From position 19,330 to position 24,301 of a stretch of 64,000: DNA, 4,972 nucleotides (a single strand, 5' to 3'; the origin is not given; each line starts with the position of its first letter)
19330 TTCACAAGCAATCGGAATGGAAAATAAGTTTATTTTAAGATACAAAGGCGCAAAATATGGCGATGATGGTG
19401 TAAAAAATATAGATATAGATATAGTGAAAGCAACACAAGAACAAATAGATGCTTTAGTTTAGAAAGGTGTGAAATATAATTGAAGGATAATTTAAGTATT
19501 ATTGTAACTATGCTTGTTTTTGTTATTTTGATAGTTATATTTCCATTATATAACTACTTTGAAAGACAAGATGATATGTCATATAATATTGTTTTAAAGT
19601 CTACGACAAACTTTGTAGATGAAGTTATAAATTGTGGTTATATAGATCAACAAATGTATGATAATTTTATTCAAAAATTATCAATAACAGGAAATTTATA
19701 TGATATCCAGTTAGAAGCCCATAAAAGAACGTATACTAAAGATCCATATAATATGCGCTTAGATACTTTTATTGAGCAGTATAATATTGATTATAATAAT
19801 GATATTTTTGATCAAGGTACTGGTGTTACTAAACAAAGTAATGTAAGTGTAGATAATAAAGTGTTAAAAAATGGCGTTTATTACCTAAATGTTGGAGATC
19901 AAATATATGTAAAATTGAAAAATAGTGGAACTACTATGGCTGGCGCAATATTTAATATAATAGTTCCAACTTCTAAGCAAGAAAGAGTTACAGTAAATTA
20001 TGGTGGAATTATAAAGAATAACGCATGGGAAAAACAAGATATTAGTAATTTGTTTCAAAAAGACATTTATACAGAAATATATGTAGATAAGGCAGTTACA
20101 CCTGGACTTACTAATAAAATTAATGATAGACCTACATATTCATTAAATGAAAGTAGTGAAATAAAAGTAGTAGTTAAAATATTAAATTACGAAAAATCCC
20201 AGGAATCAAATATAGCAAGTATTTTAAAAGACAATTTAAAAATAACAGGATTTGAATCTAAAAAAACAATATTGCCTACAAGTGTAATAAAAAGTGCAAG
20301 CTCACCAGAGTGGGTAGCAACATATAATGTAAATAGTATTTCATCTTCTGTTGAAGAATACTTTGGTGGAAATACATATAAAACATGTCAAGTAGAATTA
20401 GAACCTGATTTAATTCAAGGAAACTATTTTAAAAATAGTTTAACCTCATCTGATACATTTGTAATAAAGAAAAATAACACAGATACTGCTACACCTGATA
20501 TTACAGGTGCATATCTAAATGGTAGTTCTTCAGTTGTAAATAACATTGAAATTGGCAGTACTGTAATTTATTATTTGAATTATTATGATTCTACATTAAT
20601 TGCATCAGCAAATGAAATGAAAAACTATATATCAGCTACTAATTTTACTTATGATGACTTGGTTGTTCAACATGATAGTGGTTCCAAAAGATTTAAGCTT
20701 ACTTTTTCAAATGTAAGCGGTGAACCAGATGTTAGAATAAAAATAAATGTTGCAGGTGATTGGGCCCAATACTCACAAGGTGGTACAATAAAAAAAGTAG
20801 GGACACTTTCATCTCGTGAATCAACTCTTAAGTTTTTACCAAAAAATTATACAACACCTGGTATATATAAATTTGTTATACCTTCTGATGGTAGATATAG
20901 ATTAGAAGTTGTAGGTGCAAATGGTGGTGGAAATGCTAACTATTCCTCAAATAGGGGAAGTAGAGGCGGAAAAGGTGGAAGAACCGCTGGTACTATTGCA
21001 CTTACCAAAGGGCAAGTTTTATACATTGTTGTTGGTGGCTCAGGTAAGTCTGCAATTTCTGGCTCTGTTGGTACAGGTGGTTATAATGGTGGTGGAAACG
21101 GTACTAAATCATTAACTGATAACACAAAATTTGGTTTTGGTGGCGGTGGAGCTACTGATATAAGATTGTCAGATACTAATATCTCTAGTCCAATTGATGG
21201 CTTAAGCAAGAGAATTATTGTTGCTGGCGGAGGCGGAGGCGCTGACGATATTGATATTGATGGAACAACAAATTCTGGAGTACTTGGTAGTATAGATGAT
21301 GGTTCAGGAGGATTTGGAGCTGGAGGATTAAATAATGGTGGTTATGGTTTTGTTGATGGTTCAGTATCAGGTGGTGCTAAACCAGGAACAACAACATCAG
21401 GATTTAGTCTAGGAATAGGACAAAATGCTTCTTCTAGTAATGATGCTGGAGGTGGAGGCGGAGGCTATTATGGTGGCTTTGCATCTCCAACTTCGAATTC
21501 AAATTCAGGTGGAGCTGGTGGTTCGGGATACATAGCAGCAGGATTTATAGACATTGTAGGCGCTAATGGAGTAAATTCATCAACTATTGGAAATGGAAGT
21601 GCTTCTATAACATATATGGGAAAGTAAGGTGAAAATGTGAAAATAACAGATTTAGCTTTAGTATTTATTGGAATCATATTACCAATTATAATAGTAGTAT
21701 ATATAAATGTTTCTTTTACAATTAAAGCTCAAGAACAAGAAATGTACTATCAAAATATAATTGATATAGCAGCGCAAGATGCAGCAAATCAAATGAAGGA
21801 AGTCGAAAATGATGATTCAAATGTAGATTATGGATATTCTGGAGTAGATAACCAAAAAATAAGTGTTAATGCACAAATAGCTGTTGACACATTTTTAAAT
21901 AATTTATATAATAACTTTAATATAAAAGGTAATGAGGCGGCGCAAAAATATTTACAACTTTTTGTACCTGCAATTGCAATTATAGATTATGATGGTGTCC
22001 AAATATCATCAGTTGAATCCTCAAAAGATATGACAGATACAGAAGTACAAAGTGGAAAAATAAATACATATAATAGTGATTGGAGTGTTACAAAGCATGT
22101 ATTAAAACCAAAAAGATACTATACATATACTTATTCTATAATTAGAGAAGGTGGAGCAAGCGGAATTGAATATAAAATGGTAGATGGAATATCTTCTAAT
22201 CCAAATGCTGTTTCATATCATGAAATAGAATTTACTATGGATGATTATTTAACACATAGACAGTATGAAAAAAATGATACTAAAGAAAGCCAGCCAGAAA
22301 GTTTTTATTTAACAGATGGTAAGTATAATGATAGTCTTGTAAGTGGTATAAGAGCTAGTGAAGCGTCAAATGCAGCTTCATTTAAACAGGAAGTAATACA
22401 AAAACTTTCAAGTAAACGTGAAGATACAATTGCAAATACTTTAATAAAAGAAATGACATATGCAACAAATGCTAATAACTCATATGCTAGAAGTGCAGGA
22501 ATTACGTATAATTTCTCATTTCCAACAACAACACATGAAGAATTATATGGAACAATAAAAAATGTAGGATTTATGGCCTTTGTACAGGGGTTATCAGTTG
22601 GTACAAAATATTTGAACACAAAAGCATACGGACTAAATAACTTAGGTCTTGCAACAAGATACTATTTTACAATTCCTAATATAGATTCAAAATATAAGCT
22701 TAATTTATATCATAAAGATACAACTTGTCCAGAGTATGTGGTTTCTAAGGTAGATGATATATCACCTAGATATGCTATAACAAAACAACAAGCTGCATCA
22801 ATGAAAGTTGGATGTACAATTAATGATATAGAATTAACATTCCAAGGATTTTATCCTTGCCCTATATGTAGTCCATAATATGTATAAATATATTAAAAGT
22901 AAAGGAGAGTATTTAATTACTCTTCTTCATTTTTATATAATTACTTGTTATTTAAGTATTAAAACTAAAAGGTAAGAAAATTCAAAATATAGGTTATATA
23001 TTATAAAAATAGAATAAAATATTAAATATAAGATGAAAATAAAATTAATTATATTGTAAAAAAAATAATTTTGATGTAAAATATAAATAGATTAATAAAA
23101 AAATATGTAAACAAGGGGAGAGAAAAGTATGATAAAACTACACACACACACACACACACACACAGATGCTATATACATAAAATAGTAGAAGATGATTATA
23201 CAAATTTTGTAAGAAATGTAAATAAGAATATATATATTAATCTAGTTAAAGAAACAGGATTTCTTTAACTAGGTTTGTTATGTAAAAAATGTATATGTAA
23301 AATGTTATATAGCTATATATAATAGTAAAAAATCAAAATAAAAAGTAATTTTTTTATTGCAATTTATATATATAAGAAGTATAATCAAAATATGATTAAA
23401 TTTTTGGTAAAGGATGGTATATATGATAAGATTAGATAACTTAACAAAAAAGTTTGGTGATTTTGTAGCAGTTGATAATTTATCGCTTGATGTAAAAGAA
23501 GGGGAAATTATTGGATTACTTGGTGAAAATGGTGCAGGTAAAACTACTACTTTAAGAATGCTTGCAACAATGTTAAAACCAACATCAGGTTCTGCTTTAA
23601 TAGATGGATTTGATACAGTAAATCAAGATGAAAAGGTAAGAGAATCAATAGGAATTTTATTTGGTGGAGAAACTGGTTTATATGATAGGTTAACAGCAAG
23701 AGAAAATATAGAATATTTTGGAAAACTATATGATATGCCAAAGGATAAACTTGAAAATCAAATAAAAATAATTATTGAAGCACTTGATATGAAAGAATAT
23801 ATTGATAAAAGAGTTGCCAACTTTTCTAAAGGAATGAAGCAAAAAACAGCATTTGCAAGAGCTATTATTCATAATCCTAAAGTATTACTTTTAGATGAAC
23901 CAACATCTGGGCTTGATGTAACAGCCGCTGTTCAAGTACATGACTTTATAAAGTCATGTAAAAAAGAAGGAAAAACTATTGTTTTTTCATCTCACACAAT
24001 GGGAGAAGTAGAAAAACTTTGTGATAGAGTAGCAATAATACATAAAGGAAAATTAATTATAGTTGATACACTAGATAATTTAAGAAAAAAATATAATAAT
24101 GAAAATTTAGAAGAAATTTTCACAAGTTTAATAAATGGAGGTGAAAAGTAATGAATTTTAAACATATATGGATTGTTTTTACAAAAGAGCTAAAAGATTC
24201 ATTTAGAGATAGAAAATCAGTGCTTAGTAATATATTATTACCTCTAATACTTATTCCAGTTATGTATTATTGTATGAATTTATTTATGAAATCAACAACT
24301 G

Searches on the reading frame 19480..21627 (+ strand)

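Call 86: search_protein_families(library=pfam, proteins=[window:19480-21627:+], max_evalue=0.01)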
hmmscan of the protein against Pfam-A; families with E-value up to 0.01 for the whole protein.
window:19480-21627:+ (715 aa): 2 families
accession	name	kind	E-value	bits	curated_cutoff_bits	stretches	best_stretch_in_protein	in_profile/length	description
PF12810.13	ALK_LTK_GRD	-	4.3e-31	109.2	24.5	1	469-689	6-203/243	ALK/LTK, Glycine-rich domain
PF17760.6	UvrA_inter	-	0.0083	16.4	23.3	0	157-255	6-98/109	UvrA interaction domain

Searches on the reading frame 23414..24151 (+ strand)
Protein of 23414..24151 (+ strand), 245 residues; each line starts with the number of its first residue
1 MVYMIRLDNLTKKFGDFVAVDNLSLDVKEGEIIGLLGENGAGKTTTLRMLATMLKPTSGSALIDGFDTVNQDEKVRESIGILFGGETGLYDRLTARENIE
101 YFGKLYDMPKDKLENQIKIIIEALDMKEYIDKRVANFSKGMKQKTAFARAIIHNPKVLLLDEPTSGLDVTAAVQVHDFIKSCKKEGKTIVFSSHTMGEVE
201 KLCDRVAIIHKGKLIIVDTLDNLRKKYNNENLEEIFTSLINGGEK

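Call 55: search_protein_families(library=pfam, proteins=[window:23414-24151:+], max_evalue=0.001)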
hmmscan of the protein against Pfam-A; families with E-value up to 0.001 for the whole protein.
window:23414-24151:+ (245 aa): 6 families
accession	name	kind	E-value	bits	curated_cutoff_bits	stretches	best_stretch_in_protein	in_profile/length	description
PF00005.33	ABC_tran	-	2e-34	119.5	25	1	21-165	2-137/137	ABC transporter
PF13304.12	AAA_21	-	2.8e-12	47.8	27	1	134-195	235-299/304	AAA domain, putative AbiEii toxin, Type IV TA system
PF13401.12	AAA_22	-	5.9e-05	23.8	27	0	31-56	6-31/130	AAA domain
PF13476.12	AAA_23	-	0.00033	21.8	27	1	17-143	10-134/201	AAA domain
PF13175.12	AAA_15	-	0.00036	20.7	32.1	1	21-141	15-150/374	AAA ATPase domain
PF13479.12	AAA_24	-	0.00078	19.8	27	0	144-225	15-78/195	AAA domain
